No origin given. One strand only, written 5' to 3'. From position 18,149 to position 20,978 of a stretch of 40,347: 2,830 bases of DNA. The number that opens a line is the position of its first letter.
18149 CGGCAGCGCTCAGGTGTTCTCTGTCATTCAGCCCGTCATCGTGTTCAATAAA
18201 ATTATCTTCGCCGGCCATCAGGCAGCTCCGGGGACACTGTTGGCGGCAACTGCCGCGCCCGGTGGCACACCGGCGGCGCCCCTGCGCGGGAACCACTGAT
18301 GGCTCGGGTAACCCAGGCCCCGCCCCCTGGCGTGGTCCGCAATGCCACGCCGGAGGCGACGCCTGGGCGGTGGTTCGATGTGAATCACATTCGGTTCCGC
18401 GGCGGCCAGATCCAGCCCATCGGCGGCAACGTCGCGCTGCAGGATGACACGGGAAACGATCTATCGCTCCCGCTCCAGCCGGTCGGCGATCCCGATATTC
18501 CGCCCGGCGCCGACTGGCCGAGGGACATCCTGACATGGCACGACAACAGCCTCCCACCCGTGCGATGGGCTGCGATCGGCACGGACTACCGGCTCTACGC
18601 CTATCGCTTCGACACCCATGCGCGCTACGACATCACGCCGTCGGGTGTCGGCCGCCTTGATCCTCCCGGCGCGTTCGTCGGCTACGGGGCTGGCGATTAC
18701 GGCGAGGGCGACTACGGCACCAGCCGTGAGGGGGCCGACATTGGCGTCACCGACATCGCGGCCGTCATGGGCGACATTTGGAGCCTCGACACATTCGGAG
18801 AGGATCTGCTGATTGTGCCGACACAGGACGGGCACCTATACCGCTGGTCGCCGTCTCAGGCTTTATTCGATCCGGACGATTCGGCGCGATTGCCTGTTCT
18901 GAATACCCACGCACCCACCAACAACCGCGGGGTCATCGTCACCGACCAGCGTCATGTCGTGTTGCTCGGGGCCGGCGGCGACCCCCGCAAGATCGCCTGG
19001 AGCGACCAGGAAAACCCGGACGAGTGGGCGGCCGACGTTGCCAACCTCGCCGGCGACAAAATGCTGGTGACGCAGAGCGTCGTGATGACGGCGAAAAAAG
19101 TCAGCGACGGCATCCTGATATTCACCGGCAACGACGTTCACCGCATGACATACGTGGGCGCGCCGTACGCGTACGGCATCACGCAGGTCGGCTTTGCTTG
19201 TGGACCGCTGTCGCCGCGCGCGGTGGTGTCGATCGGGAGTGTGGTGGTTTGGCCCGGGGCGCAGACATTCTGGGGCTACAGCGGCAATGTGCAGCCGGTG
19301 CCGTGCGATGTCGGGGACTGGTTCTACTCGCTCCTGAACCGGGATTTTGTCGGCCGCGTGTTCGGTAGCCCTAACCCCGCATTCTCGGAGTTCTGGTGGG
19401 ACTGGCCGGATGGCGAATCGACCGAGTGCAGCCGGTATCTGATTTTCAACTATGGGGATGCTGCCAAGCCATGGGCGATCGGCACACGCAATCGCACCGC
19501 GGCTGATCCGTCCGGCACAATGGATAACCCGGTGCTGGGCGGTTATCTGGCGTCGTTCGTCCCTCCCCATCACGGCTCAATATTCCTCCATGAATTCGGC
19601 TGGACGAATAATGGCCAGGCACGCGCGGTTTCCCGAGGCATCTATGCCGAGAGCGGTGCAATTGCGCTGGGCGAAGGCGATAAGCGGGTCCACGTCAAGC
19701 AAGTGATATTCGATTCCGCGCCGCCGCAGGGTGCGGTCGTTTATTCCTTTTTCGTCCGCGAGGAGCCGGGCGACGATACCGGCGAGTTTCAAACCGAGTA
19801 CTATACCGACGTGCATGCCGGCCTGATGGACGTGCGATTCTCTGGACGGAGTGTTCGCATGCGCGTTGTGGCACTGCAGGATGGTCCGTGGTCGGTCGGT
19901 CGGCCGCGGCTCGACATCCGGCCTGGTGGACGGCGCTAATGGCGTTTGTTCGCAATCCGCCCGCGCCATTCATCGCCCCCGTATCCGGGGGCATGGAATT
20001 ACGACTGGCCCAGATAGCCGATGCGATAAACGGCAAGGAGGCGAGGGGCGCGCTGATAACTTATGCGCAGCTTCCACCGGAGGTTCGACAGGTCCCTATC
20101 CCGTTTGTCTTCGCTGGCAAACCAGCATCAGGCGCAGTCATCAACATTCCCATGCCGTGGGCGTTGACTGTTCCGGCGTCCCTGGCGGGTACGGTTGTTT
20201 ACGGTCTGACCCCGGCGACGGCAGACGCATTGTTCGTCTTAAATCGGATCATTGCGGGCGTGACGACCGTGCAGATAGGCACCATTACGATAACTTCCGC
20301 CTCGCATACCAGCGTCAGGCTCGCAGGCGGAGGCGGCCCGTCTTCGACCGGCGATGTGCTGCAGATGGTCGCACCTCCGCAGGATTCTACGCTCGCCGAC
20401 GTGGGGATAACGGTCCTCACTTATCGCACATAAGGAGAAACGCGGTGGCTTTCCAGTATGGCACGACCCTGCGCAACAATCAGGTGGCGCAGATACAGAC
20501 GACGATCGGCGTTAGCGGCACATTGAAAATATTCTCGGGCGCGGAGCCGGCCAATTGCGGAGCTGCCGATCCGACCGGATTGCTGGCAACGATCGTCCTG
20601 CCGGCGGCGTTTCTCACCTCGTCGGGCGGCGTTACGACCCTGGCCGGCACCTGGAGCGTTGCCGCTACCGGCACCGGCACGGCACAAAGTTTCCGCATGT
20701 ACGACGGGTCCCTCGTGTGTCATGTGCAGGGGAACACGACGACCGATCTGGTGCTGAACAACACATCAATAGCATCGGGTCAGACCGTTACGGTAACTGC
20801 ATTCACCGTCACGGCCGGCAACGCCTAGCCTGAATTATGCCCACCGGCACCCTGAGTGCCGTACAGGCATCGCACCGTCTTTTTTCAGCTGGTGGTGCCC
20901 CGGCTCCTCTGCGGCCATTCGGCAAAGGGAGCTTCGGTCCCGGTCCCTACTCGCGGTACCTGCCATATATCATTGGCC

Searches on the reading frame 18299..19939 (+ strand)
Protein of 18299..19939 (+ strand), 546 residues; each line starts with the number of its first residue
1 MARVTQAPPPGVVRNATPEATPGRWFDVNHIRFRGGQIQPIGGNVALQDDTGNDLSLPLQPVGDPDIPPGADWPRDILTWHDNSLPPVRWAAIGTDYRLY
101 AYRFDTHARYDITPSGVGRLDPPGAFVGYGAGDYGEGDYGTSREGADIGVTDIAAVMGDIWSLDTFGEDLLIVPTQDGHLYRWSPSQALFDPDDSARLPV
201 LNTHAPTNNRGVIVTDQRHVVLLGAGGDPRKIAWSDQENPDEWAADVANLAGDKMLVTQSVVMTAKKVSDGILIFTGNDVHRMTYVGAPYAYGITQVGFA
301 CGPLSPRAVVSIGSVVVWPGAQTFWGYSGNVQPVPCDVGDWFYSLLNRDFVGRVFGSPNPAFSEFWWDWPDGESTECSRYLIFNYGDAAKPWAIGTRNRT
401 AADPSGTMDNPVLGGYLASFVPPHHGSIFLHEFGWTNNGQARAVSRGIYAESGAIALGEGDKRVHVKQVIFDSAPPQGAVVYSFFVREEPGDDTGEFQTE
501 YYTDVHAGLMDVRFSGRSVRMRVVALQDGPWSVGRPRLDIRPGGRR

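Call 7: search_protein_families(library=pfam, proteins=[window:18299-19939:+], max_evalue=0.01)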
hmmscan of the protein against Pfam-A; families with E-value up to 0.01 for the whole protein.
window:18299-19939:+ (546 aa): 0 families

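Call 8: search_protein_families(library=phrogs, proteins=[window:18299-19939:+], max_evalue=0.01)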
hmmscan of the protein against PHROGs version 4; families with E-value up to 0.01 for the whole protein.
window:18299-19939:+ (546 aa): 1 family
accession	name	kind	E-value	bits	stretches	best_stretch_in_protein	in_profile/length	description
phrog_3287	-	head and packaging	1.3e-51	177.1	1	3-546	5-524/524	virion structural protein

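Call 12: search_dna_similar(query=window:18299-19939:+, collection=phages, mode=protein, max_evalue=0.00001, max_rows=25)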
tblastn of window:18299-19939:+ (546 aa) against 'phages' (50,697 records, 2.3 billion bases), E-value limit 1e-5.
Records with a match: 24; places in all: 24; records where one place covers at least 80% of the query: 7.
Best place of each record, by identity: <60% 24.
By first word of the organism name: Caudoviricetes 5; Caulobacter 4; Planktothrix 2; Pelagibacter 2; Ochrobactrum 2; Roseobacter 2; Microcystis 1; Octadecabacter 1; Sinorhizobium 1; Chlorobiaceae 1; and 3 more.
By host as written in the record: - 6; Caulobacter vibrioides CB15 3; Candidatus Pelagibacter sp. HTCC1062 2; Ochrobactrum sp. POC9 2; Roseobacter sp. FZCC0083 2; Microcystis sp. 1; Octadecabacter sp. strain IceBac 430 1; Sinorhizobium meliloti 1; and 6 more.
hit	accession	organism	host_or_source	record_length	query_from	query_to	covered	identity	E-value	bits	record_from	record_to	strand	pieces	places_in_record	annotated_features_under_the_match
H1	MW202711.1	Caudoviricetes sp.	Manatee Spring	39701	1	546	100%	34.8%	5e-66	238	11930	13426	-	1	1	phage stabilization protein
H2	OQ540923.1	Microcystis phage MJing1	Microcystis sp.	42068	9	546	99%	34.5%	1e-64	234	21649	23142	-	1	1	hypothetical protein (x2)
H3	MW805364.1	Octadecabacter Antarctic DB virus 2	Octadecabacter sp. strain IceBac 430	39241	9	546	99%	33.7%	6e-69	247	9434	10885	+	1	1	hypothetical protein (x2)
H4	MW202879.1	Caudoviricetes sp.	Manatee Spring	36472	1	546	100%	32.7%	6e-73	258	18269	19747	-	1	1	phage stabilization protein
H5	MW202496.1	Caudoviricetes sp.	Manatee Spring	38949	1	543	99%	32.0%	2e-55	207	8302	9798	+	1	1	phage stabilization protein | lysozyme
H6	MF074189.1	Sinorhizobium phage phiM5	Sinorhizobium meliloti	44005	9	546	99%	31.9%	6e-55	206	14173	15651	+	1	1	structural protein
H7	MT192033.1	Chlorobiaceae phage CV-1-33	Chlorobiaceae bacterium strain GSB-B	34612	1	546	100%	25.2%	2e-28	126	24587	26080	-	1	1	hypothetical protein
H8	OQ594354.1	Synechococcus phage MinM2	Synechococcus sp.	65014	161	546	71%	29.0%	8e-24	112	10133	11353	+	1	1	constituent protein | putative tail protein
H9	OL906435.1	Planktothrix phage Pag-Yong1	Planktothrix agardhii FACHB-1261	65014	161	546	71%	29.0%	8e-24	112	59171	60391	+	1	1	needle head protein | hypothetical protein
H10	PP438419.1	Planktothrix phage Pra-JY27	Planktothricoides raciborskii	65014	161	546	71%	29.0%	8e-24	112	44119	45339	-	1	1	hypothetical protein | putative tail protein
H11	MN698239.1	Pelagibacter phage HTVC023P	Candidatus Pelagibacter sp. HTCC1062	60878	161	546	71%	28.8%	5e-27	122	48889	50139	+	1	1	hypothetical protein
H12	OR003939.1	Phage DSL-LC04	Gammaproteobacteria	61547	149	546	73%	26.7%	1e-35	148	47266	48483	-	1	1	stabilization protein | hypothetical protein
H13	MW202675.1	Caudoviricetes sp.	Manatee Spring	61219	161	545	71%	27.3%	1e-27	124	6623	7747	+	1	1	phage stabilization protein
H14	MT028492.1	Ochrobactrum phage vB_OspP_OH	Ochrobactrum sp. POC9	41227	156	546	72%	26.5%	3e-29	129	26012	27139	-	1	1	tail protein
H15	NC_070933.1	Ochrobactrum phage vB_OspP_OH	Ochrobactrum sp. POC9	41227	156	546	72%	26.5%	3e-29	129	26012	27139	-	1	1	virion structural protein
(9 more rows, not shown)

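Call 25: get_annotated_region(hit=H6, flank=12000)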
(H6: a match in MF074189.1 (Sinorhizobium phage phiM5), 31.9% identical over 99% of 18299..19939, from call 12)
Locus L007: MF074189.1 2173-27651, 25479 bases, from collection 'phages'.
description: Sinorhizobium phage phiM5, complete genome.
organism: Sinorhizobium phage phiM5 (NCBI taxid 2005789)
taxonomy: Viruses; Duplodnaviria; Heunggongvirae; Uroviricota; Caudoviricetes
host: Sinorhizobium meliloti; source: -; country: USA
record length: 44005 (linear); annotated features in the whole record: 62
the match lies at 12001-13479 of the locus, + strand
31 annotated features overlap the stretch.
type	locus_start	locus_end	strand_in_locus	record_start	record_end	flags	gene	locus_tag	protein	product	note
CDS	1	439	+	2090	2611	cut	-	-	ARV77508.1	putative peptidase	Sm_phiM5_03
CDS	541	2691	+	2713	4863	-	-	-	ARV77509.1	portal protein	Sm_phiM5_04; detected in phage particle proteome; portal protein/head-tail joining protein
CDS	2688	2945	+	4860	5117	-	-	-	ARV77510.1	hypothetical protein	Sm_phiM5_07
CDS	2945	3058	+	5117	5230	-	-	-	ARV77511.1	hypothetical protein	Sm_phiM5_08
CDS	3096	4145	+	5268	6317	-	-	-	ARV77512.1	scaffold protein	Sm_phiM5_09; detected in phage particle proteome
CDS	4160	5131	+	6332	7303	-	-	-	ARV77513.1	major capsid protein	Sm_phiM5_11; detected in phage particle proteome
tRNA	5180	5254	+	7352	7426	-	-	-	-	tRNA-Met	-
CDS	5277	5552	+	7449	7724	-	-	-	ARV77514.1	hypothetical protein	Sm_phiM5_13; detected in phage particle proteome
CDS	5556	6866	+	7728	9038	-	-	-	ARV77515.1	GDSL/SGNH hydrolase family protein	Sm_phiM5_14; detected in phage particle proteome; GDSL/SGNH hydrolase family protein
CDS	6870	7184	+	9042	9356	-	-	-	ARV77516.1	hypothetical protein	Sm_phiM5_15; hypothetical protein conserved in LUZ24-like phages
CDS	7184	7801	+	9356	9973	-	-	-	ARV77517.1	tail tubular protein A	Sm_phiM5_16; detected in phage particle proteome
CDS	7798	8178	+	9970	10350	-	-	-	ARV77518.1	putative minor tail protein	Sm_phiM5_17; detected in phage particle proteome; putative minor tail protein/hypothetical protein conserved in ...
CDS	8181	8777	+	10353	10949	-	-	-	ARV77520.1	hypothetical protein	Sm_phiM5_18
CDS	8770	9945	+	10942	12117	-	-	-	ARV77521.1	putative host-binding tail fiber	Sm_phiM5_19; detected in phage particle proteome; putative host-binding tail fiber/rhizophage-conserved protein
CDS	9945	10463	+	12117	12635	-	-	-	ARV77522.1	hypothetical protein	Sm_phiM5_21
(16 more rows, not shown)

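Call 26: get_annotated_region(hit=H4, flank=12000)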
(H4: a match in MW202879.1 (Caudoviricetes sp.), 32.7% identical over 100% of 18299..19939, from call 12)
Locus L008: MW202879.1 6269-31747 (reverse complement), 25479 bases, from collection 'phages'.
description: Myoviridae sp. isolate ctjtQ328, complete genome.
organism: Caudoviricetes sp. (NCBI taxid 2832643)
taxonomy: Viruses; Duplodnaviria; Heunggongvirae; Uroviricota; Caudoviricetes
host: -; source: Manatee Spring; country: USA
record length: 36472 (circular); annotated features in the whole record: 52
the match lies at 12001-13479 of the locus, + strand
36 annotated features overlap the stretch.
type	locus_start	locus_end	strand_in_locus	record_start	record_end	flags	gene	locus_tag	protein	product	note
CDS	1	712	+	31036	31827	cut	-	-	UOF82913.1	hypothetical protein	-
CDS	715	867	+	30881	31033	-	-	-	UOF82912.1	hypothetical protein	-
CDS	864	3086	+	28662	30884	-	-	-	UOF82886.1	head to tail connecting protein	-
CDS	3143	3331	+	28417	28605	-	-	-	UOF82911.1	hypothetical protein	-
CDS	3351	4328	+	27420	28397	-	-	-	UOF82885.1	scaffolding protein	-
CDS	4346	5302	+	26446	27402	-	-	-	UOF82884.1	major capsid protein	-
CDS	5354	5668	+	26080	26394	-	-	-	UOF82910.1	hypothetical protein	-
CDS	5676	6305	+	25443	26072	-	-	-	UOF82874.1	hypothetical protein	-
CDS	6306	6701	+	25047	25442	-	-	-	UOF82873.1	putative minor tail protein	-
CDS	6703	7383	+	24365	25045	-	-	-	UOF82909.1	hypothetical protein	-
CDS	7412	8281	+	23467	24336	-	-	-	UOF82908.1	hypothetical protein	-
CDS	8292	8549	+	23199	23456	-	-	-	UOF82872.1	hypothetical protein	-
CDS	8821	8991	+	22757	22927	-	-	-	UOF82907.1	hypothetical protein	-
CDS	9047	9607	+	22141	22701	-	-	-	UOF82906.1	hypothetical protein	-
CDS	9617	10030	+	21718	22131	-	-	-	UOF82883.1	holin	-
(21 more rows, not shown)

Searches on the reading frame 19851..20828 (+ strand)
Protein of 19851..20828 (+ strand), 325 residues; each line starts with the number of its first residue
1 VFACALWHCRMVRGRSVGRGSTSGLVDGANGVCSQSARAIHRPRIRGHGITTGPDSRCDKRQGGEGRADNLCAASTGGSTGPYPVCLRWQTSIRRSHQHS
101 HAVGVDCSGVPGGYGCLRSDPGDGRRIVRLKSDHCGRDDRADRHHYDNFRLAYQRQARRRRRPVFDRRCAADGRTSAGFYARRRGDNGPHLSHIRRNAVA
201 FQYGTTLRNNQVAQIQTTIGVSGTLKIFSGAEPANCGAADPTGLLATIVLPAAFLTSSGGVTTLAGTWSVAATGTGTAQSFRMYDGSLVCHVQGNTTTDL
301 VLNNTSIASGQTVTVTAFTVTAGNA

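Call 7: search_protein_families(library=pfam, proteins=[window:19851-20828:+], max_evalue=0.01)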
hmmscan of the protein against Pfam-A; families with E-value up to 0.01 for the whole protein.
window:19851-20828:+ (325 aa): 0 families

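Call 8: search_protein_families(library=phrogs, proteins=[window:19851-20828:+], max_evalue=0.01)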
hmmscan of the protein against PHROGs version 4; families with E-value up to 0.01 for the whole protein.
window:19851-20828:+ (325 aa): 1 family
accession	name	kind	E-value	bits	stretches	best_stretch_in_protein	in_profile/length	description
phrog_3758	-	head and packaging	9.3e-21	75.3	1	200-323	2-138/140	virion structural protein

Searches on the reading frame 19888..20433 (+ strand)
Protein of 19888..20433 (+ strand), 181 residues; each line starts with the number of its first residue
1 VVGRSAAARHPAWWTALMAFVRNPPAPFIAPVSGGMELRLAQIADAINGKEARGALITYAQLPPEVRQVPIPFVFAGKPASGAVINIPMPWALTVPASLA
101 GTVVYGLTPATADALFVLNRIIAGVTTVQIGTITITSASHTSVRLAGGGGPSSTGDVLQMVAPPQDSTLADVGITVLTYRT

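Call 7: search_protein_families(library=pfam, proteins=[window:19888-20433:+], max_evalue=0.01)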
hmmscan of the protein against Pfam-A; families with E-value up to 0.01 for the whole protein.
window:19888-20433:+ (181 aa): 0 families

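Call 8: search_protein_families(library=phrogs, proteins=[window:19888-20433:+], max_evalue=0.01)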
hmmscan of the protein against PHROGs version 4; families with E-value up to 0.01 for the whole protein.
window:19888-20433:+ (181 aa): 3 families
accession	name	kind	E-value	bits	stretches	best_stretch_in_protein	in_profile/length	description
phrog_22757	-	unknown function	2.1e-07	31.7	1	93-177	97-188/193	-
phrog_11585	-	unknown function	7e-06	26.2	1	95-175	190-273/280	-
phrog_9625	-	unknown function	1.8e-05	23.5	1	75-163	1478-1570/1586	-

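Call 45: search_dna_similar(query=window:19939-20430:+, collection=phages, mode=protein, max_evalue=0.001, max_rows=40)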
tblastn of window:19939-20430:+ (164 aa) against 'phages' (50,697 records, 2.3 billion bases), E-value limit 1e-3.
No match.

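Call 57: search_solved_structures(query=window:19939-20430:+, max_evalue=5, show_alignments=1)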
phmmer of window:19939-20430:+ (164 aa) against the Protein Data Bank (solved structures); distinct sequences matched with E-value up to 5: 3.
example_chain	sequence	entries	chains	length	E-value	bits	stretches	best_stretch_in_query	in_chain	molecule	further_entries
4zch_A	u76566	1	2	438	0.25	14.4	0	126-154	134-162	Tumor necrosis factor ligand superfamily member 13,Tumor necrosis factor ligand superfamil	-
6mqh_A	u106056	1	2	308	0.4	13.8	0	4-60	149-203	4-hydroxy-tetrahydrodipicolinate synthase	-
4mkm_A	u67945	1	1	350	1.2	12.2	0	15-43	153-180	Putative surface anchored protein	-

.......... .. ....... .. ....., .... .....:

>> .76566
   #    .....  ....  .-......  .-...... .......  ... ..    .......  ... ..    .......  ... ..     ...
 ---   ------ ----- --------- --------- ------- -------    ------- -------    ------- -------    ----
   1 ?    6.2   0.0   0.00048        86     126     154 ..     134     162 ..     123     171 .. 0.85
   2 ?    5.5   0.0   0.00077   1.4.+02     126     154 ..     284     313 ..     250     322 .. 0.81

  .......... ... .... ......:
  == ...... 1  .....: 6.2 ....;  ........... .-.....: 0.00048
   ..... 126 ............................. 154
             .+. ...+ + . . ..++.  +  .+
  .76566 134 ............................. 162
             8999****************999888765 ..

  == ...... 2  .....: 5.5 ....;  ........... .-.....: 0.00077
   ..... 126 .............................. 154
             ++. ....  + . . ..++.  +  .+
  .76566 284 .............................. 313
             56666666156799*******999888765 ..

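Call 94: search_solved_structures(query=A7, max_evalue=5, show_alignments=1)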
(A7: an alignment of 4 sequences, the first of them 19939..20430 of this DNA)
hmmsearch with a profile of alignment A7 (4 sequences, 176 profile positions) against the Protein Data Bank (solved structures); distinct sequences matched with E-value up to 5: 0.
